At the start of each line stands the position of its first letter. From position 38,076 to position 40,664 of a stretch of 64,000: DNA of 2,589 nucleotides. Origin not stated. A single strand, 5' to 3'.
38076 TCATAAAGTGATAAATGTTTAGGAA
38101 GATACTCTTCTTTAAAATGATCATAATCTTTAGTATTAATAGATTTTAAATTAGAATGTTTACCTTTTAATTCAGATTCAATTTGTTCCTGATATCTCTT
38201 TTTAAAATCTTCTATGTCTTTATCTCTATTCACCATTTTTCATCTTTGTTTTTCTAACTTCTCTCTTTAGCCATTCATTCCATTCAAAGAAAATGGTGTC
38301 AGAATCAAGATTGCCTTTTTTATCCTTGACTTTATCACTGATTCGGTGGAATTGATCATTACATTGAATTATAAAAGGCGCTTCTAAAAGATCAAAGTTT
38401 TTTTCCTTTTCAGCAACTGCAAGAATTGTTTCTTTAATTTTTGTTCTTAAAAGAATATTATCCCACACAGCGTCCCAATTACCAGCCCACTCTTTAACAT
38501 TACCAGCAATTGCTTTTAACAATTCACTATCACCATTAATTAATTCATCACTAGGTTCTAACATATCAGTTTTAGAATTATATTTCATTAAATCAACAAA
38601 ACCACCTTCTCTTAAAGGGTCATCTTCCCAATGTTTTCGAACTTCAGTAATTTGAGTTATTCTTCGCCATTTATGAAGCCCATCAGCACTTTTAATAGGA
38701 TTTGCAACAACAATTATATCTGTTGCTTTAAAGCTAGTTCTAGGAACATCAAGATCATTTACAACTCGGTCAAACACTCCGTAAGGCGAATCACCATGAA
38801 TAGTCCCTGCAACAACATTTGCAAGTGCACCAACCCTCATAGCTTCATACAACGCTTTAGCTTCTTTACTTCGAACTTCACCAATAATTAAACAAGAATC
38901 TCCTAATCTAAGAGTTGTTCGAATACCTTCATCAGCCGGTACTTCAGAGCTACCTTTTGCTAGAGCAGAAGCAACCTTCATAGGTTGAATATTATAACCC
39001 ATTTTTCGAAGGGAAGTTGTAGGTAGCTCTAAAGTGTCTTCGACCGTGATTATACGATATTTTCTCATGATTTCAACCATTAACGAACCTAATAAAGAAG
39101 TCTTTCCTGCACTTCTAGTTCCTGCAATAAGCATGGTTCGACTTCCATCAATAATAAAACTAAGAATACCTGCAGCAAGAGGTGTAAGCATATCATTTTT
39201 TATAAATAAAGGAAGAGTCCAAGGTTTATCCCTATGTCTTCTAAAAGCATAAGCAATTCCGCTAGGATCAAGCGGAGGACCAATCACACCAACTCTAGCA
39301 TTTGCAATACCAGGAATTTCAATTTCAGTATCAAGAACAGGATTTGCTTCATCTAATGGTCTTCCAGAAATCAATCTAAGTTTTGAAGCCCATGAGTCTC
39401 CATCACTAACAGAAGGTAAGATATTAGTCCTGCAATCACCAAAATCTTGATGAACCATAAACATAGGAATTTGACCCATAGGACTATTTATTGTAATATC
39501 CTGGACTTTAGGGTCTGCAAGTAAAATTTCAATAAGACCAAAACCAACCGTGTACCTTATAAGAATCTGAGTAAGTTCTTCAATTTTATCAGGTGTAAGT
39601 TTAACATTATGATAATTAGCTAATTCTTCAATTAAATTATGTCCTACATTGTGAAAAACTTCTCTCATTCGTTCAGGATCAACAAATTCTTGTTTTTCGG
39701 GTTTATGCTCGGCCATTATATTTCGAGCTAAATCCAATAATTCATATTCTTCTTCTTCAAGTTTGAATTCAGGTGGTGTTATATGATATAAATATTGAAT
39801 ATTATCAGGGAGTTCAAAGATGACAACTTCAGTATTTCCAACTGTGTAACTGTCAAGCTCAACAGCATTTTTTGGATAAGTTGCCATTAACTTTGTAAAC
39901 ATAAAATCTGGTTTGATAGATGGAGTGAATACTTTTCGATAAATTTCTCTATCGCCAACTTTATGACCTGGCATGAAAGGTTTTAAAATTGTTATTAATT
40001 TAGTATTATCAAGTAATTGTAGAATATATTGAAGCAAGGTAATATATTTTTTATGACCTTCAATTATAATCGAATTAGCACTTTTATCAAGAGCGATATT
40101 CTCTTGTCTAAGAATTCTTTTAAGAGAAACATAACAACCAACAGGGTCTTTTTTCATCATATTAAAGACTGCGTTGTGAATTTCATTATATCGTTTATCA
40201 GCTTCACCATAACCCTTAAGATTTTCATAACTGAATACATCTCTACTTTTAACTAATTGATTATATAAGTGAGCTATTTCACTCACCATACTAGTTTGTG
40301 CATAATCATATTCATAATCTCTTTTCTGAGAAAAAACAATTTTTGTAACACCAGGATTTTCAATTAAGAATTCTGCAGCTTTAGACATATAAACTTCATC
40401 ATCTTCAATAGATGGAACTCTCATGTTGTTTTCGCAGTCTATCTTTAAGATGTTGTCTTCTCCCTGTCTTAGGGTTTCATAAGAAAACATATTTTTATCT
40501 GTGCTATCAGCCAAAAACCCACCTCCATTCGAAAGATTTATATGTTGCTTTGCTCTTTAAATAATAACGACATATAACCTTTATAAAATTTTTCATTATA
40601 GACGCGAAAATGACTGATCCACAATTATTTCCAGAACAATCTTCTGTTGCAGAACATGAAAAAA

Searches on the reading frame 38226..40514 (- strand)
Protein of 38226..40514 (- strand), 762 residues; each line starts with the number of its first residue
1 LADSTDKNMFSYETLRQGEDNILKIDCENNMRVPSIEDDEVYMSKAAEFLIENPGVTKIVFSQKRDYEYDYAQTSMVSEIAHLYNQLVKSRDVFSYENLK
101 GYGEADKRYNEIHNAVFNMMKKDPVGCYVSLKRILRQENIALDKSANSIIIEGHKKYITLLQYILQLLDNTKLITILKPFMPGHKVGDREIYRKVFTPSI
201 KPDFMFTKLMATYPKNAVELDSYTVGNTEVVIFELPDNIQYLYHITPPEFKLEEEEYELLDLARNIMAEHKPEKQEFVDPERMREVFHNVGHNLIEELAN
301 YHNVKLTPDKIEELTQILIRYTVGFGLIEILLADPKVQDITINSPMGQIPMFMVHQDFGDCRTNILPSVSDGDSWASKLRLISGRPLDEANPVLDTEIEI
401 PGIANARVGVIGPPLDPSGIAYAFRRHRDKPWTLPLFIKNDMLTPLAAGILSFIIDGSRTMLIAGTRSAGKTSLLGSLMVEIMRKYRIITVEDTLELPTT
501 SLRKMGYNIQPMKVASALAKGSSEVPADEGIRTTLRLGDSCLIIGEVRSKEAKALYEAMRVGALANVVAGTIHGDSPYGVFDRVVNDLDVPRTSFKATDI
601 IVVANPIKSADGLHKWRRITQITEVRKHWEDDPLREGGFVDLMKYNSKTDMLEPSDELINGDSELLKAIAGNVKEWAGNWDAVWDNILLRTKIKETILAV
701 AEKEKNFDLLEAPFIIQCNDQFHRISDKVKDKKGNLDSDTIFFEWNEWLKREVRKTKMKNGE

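Call 8: search_protein_families(library=pfam, proteins=[window:38226-40514:-], max_evalue=0.001)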
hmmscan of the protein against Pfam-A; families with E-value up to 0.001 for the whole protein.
window:38226-40514:- (762 aa): 1 family
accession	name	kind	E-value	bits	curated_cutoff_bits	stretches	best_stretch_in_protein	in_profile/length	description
PF00437.27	T2SSE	-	5.6e-12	45.4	24.9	1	448-598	132-268/370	Type II/IV secretion system protein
